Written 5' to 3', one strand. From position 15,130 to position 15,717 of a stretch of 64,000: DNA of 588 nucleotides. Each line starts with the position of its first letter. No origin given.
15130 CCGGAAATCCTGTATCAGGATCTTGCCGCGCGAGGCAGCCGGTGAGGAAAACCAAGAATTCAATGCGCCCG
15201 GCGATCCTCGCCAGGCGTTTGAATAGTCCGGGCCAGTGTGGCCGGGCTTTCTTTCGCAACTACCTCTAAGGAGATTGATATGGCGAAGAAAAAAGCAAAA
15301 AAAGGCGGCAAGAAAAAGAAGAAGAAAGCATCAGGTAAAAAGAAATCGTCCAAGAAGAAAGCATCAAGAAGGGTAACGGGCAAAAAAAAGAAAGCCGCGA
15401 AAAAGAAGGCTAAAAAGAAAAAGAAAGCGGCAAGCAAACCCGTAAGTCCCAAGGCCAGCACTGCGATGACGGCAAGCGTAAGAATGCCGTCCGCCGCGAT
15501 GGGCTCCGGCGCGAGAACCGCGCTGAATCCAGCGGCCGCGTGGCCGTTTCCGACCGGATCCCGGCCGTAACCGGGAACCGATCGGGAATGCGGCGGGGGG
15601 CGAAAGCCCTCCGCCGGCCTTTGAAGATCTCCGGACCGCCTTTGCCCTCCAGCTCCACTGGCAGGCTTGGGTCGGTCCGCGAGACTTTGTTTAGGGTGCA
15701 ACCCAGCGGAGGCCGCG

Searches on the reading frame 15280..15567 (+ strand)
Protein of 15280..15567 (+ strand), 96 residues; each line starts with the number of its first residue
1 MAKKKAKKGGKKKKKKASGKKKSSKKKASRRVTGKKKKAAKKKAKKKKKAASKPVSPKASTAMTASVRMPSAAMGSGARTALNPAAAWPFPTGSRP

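Call 85: search_protein_families(library=pfam, proteins=[window:15280-15567:+], max_evalue=0.01)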
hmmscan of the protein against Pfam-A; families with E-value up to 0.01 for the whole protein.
seq(96 aa): 0 families
